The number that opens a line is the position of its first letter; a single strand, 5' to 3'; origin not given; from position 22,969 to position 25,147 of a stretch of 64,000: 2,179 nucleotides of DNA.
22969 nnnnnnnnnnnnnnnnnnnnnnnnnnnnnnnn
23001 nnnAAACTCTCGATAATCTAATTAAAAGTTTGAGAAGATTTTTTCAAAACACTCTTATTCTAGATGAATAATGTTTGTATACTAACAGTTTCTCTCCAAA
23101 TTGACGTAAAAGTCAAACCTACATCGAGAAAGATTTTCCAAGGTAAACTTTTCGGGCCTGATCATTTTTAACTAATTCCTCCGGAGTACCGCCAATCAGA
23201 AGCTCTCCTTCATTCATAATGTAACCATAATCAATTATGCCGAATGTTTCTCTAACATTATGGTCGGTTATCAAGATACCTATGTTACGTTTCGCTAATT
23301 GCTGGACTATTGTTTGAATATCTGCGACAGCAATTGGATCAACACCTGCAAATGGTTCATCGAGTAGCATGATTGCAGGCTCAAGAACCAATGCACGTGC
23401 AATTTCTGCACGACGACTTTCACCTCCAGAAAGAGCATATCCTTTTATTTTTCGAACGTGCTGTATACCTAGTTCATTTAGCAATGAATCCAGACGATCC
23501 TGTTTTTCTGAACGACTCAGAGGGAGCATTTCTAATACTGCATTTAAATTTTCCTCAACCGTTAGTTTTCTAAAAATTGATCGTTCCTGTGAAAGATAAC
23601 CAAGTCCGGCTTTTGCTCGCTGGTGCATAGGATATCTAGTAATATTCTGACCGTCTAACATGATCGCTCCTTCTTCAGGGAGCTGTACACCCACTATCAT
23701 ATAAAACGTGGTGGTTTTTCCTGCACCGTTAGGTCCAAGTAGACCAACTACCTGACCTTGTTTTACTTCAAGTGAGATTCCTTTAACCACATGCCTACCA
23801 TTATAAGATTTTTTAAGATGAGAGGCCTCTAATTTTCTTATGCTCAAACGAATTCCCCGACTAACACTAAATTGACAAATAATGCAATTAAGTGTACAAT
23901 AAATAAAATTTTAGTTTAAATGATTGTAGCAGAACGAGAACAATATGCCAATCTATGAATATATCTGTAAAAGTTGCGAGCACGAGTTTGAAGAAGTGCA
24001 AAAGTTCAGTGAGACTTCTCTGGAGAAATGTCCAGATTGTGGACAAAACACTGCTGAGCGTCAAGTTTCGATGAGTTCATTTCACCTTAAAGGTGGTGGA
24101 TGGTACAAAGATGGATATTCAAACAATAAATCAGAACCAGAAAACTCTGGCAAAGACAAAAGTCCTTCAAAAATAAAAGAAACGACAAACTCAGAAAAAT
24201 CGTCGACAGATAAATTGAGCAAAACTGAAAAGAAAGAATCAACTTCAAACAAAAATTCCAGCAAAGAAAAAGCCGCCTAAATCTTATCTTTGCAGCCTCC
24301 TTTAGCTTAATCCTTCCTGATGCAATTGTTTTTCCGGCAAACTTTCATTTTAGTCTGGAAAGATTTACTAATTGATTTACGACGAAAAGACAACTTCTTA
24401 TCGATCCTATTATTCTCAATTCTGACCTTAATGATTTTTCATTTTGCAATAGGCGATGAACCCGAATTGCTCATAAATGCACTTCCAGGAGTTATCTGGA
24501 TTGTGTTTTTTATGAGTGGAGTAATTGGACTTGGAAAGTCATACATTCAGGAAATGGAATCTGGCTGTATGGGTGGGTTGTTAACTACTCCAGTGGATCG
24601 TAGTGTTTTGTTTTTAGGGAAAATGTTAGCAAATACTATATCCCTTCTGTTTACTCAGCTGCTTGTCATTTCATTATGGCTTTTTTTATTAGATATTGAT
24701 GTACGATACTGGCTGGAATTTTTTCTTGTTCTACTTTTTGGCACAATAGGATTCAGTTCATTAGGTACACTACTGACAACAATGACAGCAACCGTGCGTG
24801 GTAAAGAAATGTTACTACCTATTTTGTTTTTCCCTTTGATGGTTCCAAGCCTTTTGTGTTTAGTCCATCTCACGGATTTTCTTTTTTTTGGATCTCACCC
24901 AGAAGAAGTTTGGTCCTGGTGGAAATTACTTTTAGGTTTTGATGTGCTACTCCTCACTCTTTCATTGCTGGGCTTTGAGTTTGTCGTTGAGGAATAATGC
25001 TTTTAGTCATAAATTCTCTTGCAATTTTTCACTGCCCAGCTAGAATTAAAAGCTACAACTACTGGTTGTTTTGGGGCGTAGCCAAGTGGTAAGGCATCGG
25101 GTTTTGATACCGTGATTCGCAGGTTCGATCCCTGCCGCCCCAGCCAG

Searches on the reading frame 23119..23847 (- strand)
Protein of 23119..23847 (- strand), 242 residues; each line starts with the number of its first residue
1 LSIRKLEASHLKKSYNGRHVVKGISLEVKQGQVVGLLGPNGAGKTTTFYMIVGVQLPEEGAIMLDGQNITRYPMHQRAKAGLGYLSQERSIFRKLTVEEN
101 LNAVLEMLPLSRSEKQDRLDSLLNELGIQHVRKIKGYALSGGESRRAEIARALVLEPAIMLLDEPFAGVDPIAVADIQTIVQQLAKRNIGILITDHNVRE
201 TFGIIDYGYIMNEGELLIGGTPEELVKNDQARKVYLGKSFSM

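Call 22: search_protein_families(library=pfam, proteins=[window:23119-23847:-], max_evalue=0.0001)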
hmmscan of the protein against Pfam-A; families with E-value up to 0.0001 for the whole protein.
window:23119-23847:- (242 aa): 2 families
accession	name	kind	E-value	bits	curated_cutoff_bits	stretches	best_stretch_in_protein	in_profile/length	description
PF00005.33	ABC_tran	-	8.5e-37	127.2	25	1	22-167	2-137/137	ABC transporter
PF13304.12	AAA_21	-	8.1e-05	23.3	27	0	34-51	2-19/304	AAA domain, putative AbiEii toxin, Type IV TA system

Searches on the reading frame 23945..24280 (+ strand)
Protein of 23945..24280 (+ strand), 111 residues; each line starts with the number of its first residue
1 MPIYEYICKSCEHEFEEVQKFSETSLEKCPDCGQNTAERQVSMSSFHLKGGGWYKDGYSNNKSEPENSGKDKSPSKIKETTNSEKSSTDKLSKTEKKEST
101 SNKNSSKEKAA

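Call 22: search_protein_families(library=pfam, proteins=[window:23945-24280:+], max_evalue=0.0001)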
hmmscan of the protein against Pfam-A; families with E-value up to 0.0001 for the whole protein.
window:23945-24280:+ (111 aa): 1 family
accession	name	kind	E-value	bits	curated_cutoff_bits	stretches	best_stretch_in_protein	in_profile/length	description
PF09723.15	Zn_ribbon_8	-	5.1e-17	62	34.4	1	1-41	1-41/41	Zinc ribbon domain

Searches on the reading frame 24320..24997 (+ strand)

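Call 22: search_protein_families(library=pfam, proteins=[window:24320-24997:+], max_evalue=0.0001)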
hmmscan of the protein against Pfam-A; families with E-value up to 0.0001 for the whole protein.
window:24320-24997:+ (225 aa): 3 families
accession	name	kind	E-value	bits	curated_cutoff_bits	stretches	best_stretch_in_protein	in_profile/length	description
PF03379.19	CcmB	-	2.8e-32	112.4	24.9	1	11-216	4-206/215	CcmB protein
PF01061.29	ABC2_membrane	-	3.9e-13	49.9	26.9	1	6-175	1-175/211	ABC-2 type transporter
PF12698.13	ABC2_membrane_3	-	1.5e-06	28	31.6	1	53-181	162-287/347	ABC-2 family transporter protein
